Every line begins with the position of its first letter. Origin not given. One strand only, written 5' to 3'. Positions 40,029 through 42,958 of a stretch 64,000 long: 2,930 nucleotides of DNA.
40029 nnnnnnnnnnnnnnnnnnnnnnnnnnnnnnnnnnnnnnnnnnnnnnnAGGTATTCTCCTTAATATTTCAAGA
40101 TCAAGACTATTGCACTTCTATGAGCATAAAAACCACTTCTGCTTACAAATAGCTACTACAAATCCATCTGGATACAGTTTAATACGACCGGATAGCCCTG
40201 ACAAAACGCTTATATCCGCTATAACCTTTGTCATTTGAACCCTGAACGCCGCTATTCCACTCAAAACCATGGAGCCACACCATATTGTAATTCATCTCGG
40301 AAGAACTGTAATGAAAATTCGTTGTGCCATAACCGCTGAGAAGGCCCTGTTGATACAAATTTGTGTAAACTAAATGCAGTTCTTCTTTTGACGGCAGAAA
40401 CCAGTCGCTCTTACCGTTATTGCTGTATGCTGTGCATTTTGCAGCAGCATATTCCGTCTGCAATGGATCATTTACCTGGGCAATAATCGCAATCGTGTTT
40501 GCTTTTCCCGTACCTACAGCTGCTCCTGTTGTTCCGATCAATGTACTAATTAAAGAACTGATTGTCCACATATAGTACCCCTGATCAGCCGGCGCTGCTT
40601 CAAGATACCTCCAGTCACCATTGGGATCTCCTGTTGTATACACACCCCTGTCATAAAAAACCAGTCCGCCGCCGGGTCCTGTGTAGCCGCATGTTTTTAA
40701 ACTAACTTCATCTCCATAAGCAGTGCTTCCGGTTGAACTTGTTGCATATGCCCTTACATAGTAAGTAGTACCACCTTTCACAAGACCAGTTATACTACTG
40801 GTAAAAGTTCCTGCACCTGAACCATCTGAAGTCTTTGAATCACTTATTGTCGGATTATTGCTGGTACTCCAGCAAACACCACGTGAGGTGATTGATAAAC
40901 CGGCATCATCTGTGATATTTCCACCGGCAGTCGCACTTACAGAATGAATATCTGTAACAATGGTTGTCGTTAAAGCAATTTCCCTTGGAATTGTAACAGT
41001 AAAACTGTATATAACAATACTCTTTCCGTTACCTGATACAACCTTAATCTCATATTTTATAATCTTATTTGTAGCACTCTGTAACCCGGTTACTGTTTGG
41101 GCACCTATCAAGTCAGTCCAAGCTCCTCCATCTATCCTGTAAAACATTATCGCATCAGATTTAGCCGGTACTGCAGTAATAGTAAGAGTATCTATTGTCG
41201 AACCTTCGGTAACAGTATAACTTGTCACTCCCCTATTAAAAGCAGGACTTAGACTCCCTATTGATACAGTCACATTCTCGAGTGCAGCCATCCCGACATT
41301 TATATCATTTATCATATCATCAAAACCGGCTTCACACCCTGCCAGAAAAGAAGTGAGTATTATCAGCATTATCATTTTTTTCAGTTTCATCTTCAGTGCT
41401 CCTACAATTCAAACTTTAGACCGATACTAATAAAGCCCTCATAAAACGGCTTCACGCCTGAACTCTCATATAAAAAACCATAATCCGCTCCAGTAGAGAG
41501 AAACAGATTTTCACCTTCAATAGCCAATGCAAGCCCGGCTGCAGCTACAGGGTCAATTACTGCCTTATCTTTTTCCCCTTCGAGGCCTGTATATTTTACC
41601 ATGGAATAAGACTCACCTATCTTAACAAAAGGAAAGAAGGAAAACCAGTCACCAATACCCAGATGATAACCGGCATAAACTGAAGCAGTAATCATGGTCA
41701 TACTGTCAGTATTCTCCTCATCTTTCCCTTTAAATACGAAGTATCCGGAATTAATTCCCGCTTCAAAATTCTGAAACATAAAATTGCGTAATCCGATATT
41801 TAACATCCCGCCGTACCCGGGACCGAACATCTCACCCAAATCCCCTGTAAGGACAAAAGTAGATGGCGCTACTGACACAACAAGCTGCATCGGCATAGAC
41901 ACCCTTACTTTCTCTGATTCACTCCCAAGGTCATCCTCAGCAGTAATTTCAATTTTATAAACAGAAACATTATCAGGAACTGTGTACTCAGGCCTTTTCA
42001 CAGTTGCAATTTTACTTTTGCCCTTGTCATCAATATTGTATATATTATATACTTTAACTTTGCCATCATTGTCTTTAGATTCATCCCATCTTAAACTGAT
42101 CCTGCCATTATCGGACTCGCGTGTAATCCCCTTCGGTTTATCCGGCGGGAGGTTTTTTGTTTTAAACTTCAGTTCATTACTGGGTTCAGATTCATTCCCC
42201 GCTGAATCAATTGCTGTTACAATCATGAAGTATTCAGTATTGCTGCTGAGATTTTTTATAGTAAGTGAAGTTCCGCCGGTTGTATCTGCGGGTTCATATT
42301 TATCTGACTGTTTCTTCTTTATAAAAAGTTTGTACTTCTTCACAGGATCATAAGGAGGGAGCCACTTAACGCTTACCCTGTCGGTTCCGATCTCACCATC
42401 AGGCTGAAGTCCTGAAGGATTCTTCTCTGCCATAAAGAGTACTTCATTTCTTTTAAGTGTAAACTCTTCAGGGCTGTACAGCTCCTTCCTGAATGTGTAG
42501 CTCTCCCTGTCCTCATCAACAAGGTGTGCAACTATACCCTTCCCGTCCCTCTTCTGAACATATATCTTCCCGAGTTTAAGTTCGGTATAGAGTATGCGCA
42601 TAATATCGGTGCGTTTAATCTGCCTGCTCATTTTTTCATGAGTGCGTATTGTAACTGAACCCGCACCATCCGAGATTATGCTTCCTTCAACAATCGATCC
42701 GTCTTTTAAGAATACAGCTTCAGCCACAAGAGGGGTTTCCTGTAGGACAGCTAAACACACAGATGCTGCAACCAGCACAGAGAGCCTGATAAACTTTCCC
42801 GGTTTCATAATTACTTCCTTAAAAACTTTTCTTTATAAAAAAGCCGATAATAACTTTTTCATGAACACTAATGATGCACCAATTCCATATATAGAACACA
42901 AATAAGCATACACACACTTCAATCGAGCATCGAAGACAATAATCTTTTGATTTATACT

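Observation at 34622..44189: Two paralogous membrane-embedded AraC regulators bracket a sensor-kinase and surface-protein locus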

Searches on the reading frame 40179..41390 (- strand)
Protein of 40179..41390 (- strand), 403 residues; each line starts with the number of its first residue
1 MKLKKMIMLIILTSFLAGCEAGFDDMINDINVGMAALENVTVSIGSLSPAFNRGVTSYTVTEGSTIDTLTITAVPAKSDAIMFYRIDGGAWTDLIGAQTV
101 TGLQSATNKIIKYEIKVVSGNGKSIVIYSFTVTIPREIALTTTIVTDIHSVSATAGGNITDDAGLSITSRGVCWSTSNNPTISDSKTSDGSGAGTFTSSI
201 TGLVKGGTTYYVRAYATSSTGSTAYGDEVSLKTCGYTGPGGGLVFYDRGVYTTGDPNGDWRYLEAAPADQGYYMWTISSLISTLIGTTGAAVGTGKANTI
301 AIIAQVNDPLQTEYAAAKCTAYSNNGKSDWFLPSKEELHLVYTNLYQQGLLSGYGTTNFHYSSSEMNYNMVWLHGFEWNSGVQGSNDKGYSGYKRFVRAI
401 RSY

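Call 3: search_protein_families(library=pfam, proteins=[window:40179-41390:-], max_evalue=0.01)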
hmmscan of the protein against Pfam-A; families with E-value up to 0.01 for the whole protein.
window:40179-41390:- (403 aa): 2 families
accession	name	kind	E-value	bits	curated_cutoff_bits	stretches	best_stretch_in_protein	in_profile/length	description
PF12733.13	Cadherin-like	-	2.8e-06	28.1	24.2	1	38-133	2-87/89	Cadherin-like beta sandwich domain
PF07603.17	Lcl_C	-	0.00035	21.3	34.9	1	314-398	29-117/117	Lcl C-terminal domain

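Call 23: search_protein_families(library=ncbifam, proteins=[window:40179-41390:-], max_evalue=0.01)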
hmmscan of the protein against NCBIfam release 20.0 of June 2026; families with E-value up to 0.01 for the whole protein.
window:40179-41390:- (403 aa): 1 family
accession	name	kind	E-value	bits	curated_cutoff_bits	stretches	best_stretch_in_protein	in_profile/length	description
NF049889.1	AlphArabdaseBT0360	equivalog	4.5e-11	42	600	1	138-233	35-129/639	arabinan endo-1,5-alpha-L-arabinosidase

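Call 65: search_solved_structures(query=window:40179-41390:-, max_evalue=0.1)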
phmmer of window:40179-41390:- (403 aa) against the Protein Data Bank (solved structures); distinct sequences matched with E-value up to 0.1: 0.

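Call 78: search_protein_families(library=padloc, proteins=[window:40179-41390:-], max_evalue=0.001)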
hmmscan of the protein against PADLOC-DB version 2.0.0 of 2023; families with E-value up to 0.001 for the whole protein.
window:40179-41390:- (403 aa): 0 families

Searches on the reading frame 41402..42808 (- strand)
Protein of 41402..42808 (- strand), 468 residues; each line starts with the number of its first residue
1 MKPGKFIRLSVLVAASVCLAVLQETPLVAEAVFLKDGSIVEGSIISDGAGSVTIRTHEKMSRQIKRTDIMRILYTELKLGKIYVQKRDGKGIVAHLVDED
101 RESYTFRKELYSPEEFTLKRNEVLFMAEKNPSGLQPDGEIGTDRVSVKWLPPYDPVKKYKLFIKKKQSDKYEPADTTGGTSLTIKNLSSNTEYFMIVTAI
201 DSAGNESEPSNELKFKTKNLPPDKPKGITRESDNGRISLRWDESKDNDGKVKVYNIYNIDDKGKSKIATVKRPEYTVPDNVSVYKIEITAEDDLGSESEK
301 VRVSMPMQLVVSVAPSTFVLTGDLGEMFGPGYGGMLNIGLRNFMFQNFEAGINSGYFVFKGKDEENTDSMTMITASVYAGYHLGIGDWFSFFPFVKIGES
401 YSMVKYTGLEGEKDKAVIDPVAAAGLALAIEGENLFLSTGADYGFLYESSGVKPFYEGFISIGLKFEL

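Call 3: search_protein_families(library=pfam, proteins=[window:41402-42808:-], max_evalue=0.01)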
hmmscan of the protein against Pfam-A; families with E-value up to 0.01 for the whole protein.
window:41402-42808:- (468 aa): 4 families
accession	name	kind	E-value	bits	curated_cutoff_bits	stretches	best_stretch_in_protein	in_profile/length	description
PF00041.27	fn3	-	3.9e-14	53.1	25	1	131-214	3-82/84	Fibronectin type III domain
PF25059.1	FN3_DSCAM-DSCAML_C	-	7.3e-05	23.5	39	1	155-219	19-81/89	DSCAM/DSCAML C-terminal Fn3-like domain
PF13505.12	OMP_b-brl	-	0.00036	21.2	28.7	1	322-431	36-141/175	Outer membrane protein beta-barrel domain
PF19077.6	Big_13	-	0.0077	17.1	27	0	161-215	43-98/102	Bacterial Ig-like domain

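Call 23: search_protein_families(library=ncbifam, proteins=[window:41402-42808:-], max_evalue=0.01)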
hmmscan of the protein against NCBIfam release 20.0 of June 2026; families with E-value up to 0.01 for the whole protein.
window:41402-42808:- (468 aa): 7 families
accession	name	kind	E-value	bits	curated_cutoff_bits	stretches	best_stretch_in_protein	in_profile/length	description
NF047433.1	Lepto_7_Nterm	domain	3e-08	33.3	43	1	17-76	3-62/63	LA_0442/LA_0875 N-terminal domain-containing protein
NF045522.1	MXAN_2561_fam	equivalog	2.9e-06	27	150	1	163-213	201-254/304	MXAN_2561 family MXYO-CTERM-anchored protein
NF041611.1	exoglucan_CbhB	equivalog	7.3e-06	24.3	1950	1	175-296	748-874/997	exoglucanase CbhB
NF047624.1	LIC_13076_fam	equivalog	0.00019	21.3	110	1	31-74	168-214/214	LIC_13076 family protein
NF041881.1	PTPDL_fam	equivalog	0.00019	20.6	200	1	21-73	4-60/339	PTPDL family protein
NF047503.1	LB_137_fam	subfamily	0.00034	20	200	1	17-72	1-55/288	LB_137 family protein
NF047432.1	LA_3334_fam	equivalog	0.0004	20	200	0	331-422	147-235/280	LA_3334 family protein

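Call 27: find_homologous_proteins(query=window:41402-42808:-)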
Query window:41402-42808:- (468 aa): 134 proteins with E <= 0.001 among 8000 candidates; the best 120 are listed.
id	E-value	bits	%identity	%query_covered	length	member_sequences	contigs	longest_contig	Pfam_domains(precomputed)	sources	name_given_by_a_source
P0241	0.0e+0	1043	100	100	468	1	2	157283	PF00041.28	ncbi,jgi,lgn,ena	-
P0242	1.7e-265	899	85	100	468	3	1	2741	PF00041.28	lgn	-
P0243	8.1e-263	890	85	100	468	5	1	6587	PF00041.28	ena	-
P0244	2.6e-256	869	82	100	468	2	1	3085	PF00041.28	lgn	-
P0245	1.2e-252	857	83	98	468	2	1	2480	PF00041.28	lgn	-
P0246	1.4e-252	857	81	100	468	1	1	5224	PF00041.28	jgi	-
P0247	1.1e-243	827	78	98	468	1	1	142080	PF00041.28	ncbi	-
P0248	2.9e-239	813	76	100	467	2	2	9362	PF13505.13,PF00041.28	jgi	-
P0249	1.9e-228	777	74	100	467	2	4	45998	PF00041.28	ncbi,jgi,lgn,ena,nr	ncbi:MAG TPA: fibronectin type III domain-containing protein [Spirochaetota bacterium]|nr:fibronecti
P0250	2.3e-217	740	71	99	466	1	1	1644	PF00041.28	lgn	-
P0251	2.4e-212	724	71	98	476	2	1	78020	PF00041.28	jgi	-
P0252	1.3e-210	718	76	88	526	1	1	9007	PF00041.28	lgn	-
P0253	8.5e-205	699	67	99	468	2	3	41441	PF00041.28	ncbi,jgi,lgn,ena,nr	ncbi:MAG TPA: fibronectin type III domain-containing protein [Spirochaetota bacterium]|nr:fibronecti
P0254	1.3e-203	695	66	100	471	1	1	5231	PF00041.28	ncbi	-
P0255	1.1e-201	689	65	99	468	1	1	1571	PF00041.28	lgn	-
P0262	8.0e-191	653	62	100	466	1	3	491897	PF13505.13,PF00041.28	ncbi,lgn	-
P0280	1.0e-121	425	49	97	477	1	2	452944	PF00041.28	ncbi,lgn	-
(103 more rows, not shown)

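Call 42: predict_structure(alignment_id=A2)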
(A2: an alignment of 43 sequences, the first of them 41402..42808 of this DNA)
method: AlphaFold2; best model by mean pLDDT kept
length: 468 residues; sequences in the alignment: 43
mean_pLDDT: 86.2   pTM: 0.53
mean pLDDT of the five models: 86.2, 86.1, 86.0, 85.7, 85.5
residues with pLDDT >= 90: 213; 70-90: 214; 50-70: 36; < 50: 5
segments of 3 or more residues with pLDDT < 50: 25-27
pLDDT, mean of each block of 10 residues (from residue 1): 63 74 55 85 82 85 88 77 79 85 87 88 76 81 91 80 92 93 93 92 82 90 91 85 92 90 80 91 88 92 87 96 86 96 89 96 75 96 85 96 79 83 96 91 89 93 92
secondary structure, 60 per line:
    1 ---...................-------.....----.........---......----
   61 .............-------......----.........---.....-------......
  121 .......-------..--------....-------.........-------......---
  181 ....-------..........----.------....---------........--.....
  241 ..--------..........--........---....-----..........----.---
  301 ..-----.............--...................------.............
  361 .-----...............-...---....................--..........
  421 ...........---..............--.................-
elements in order: H4-22 E30-34 E39-47 E51-56 E61-65 E69-73 E81-86 E91-99 E103-107 E115-119 E123-127 E145-148 E156-164 E172-177 E181-184 E192-201 E213-216 E226-233 E236-242 E251-260 E263-270 E274-277 E286-292 E308-320 H323-327 E328-341 E348-361 E367-381 E383-385 E389-408 E411-431 E435-448 E451-467

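Call 78: search_protein_families(library=padloc, proteins=[window:41402-42808:-], max_evalue=0.001)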
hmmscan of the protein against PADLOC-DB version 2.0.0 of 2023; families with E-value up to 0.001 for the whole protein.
window:41402-42808:- (468 aa): 0 families

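Call 79: find_encoding_contigs(protein=P0262, flank=7000, max_places=1)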
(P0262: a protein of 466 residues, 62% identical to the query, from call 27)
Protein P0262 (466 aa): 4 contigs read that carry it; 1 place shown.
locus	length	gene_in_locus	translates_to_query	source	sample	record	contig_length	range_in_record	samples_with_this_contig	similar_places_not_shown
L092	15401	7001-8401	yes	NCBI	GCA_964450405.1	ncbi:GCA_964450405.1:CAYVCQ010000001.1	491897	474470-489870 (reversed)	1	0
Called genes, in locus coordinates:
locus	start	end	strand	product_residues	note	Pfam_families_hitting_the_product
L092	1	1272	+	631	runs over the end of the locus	PF00501:AMP-binding, PF23562:AMP-binding_C_3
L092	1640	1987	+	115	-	PF01740:STAS, PF13466:STAS_2 (weak)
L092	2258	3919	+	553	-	PF02310:B12-binding, PF04055:Radical_SAM, PF13311:DUF4080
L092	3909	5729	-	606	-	PF01136:Peptidase_U32, PF12392:DUF3656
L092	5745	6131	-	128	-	PF01850:PIN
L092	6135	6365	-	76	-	-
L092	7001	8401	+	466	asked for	PF00041:fn3, PF13505:OMP_b-brl (faint)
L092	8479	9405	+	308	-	PF07603:Lcl_C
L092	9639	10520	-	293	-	PF04754:Transposase_31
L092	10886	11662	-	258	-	PF00795:CN_hydrolase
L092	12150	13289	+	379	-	PF05958:tRNA_U5-meth_tr, PF05175:MTS, PF03602:Cons_hypoth95, PF13847:Methyltransf_31, PF13649:Methyltransf_25 (weak)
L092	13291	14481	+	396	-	PF22020:RlmL_1st, PF01170:UPF0020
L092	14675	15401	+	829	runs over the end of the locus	-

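Call 80: find_encoding_contigs(protein=P0280, flank=7000, max_places=1)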
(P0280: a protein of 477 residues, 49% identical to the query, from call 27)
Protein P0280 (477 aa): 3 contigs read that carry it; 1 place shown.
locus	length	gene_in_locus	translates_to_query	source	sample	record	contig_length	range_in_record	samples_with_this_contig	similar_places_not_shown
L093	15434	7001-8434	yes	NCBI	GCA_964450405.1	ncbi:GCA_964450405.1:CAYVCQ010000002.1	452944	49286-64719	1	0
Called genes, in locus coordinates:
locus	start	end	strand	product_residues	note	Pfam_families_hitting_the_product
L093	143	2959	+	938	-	PF08447:PAS_3, PF00989:PAS (weak), PF13188:PAS_8, PF13426:PAS_9 (weak), PF08447:PAS_3, PF00512:HisKA (weak), PF02518:HATPase_c, PF00072:Response_reg, +1 more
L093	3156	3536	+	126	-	PF10990:DUF2809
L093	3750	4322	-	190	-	-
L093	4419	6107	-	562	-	PF00749:tRNA-synt_1c, PF03950:tRNA-synt_1c_C, PF20974:tRNA-synt_1c_C2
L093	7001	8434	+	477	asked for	PF00041:fn3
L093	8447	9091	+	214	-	PF07603:Lcl_C (weak)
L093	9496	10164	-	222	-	-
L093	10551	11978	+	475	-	PF00749:tRNA-synt_1c, PF19269:Anticodon_2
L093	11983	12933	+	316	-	PF00586:AIRS, PF02769:AIRS_C (weak)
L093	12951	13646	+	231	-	-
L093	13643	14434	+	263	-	PF01841:Transglut_core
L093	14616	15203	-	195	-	PF03602:Cons_hypoth95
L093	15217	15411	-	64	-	PF08984:DUF1858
